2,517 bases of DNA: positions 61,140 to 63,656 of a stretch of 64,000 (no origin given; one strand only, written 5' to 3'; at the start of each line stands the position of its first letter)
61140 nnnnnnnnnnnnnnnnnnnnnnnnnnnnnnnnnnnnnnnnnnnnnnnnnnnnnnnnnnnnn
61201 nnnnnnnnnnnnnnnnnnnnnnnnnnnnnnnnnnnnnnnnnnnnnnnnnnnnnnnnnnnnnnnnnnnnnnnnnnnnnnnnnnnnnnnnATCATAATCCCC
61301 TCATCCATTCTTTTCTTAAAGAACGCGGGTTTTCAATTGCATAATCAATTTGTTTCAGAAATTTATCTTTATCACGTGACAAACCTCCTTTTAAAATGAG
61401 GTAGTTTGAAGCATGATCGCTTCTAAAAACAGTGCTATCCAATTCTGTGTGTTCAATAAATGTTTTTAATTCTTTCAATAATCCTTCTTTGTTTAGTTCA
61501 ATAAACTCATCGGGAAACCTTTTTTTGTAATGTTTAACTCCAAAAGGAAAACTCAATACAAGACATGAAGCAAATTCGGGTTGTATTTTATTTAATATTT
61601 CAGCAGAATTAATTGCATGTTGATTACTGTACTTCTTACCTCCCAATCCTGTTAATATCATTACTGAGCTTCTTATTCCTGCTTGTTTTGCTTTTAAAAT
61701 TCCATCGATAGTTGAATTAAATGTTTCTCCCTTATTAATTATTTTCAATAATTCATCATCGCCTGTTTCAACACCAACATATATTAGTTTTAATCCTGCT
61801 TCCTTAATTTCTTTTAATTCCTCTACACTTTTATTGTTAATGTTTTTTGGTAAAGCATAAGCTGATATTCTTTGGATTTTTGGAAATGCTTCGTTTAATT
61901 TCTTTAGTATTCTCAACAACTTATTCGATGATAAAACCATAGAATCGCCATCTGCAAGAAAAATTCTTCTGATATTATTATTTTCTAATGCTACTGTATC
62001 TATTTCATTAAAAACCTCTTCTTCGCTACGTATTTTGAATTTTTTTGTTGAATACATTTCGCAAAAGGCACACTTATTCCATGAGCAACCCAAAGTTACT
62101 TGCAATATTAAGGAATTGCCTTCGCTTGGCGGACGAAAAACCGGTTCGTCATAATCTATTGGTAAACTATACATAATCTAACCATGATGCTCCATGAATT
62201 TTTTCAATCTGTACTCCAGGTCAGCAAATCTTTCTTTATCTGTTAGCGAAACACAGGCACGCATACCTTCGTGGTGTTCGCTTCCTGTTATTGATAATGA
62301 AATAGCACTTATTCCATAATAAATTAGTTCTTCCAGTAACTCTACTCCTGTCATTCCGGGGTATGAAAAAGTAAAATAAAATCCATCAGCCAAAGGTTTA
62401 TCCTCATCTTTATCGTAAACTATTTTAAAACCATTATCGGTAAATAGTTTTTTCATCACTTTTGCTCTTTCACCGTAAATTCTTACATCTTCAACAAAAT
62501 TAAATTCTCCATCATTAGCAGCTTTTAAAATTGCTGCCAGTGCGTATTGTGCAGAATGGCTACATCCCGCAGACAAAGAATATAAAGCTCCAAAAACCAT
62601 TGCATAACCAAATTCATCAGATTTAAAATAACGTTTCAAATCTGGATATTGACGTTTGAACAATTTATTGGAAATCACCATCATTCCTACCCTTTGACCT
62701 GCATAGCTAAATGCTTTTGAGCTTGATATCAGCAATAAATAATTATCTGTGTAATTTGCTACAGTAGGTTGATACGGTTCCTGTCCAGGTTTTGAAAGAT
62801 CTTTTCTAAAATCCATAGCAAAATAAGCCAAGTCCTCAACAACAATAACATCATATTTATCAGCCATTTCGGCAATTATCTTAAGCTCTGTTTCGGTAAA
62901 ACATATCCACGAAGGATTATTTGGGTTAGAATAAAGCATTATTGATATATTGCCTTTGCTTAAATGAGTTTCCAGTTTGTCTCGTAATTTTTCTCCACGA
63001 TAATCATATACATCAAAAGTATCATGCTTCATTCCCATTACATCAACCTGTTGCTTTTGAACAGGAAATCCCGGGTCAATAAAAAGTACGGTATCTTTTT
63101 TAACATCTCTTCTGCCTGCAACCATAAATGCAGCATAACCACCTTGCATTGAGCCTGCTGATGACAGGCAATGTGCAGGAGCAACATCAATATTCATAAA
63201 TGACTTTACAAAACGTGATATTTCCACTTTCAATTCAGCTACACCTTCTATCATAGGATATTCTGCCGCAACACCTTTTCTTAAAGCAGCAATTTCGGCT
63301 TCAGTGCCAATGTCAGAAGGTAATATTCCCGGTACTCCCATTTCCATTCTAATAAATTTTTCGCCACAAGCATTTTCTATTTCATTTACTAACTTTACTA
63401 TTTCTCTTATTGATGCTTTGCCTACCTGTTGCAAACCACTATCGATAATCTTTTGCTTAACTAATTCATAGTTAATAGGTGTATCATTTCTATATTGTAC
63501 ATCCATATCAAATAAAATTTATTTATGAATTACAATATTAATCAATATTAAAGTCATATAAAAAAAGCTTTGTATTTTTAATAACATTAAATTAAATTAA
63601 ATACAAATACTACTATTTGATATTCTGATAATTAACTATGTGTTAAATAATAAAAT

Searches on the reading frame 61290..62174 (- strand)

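Call 18: search_protein_families(library=pfam, proteins=[window:61290-62174:-], max_evalue=0.00001)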
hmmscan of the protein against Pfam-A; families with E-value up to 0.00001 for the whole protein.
window:61290-62174:- (294 aa): 1 family
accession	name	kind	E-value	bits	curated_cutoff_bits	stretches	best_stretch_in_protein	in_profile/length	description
PF04055.27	Radical_SAM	-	1e-23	84.8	29.5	1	25-180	2-154/166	Radical SAM superfamily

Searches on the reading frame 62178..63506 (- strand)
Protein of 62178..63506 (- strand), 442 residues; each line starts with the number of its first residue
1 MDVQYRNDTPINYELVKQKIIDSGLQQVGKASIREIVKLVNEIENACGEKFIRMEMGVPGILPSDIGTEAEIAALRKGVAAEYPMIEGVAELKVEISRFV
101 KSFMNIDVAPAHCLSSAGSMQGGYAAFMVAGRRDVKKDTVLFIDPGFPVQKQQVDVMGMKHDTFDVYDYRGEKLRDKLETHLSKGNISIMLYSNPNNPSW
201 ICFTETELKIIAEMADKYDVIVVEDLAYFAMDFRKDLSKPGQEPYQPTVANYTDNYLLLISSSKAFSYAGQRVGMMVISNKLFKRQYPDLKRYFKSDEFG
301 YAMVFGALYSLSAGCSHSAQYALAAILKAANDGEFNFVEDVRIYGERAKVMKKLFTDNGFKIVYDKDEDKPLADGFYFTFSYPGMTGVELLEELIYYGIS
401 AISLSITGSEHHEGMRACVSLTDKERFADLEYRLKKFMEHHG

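Call 18: search_protein_families(library=pfam, proteins=[window:62178-63506:-], max_evalue=0.00001)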
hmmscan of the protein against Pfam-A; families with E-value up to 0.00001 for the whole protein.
window:62178-63506:- (442 aa): 1 family
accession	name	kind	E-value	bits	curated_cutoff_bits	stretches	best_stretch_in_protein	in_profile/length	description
PF00155.27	Aminotran_1_2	-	5.7e-24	85.4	19.7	1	69-363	24-298/361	Aminotransferase class I and II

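Call 70: find_encoding_contigs(protein=window:62178-63506:-, flank=10000, max_places=2)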
Protein window:62178-63506:- (442 aa): 4 contigs read that carry it; 2 places shown.
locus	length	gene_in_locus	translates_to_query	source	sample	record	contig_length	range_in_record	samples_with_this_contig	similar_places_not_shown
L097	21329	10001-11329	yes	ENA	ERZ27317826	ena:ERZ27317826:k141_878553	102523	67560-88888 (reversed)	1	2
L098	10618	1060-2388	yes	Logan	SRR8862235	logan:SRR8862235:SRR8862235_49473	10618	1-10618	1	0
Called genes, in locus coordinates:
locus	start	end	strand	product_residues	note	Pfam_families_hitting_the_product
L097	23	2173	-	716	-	PF02897:Peptidase_S9_N, PF00326:Peptidase_S9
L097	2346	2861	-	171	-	PF00994:MoCF_biosynth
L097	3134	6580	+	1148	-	PF08126:Propeptide_C25, PF01364:Peptidase_C25, PF03785:Peptidase_C25_C, PF18962:Por_Secre_tail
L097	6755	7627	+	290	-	PF03755:YicC-like_N, PF08340:YicC-like_C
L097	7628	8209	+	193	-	PF00625:Guanylate_kin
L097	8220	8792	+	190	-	PF01467:CTP_transf_like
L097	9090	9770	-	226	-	PF13428:TPR_14 (faint), PF00515:TPR_1 (faint), PF07719:TPR_2 (faint), PF13176:TPR_7 (faint), PF13181:TPR_8 (faint), PF13432:TPR_16 (faint), PF13174:TPR_6 (faint), PF13414:TPR_11 (faint)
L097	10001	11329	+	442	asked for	PF00155:Aminotran_1_2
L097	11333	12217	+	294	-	PF04055:Radical_SAM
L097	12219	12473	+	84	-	PF01713:Smr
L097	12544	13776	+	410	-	PF00149:Metallophos, PF18962:Por_Secre_tail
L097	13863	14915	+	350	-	PF19580:Exo_endo_phos_3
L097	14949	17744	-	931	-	PF00005:ABC_tran (faint), PF02463:SMC_N (faint), PF03193:RsgA_GTPase (faint), PF13191:AAA_16 (faint), PF13555:AAA_29 (faint), PF20703:nSTAND1 (faint), PF17760:UvrA_inter, PF17755:UvrA_DNA-bind, +2 more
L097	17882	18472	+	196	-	PF07638:Sigma70_ECF, PF04542:Sigma70_r2, PF08281:Sigma70_r4_2, PF04545:Sigma70_r4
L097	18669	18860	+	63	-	-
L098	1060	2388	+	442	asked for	PF00155:Aminotran_1_2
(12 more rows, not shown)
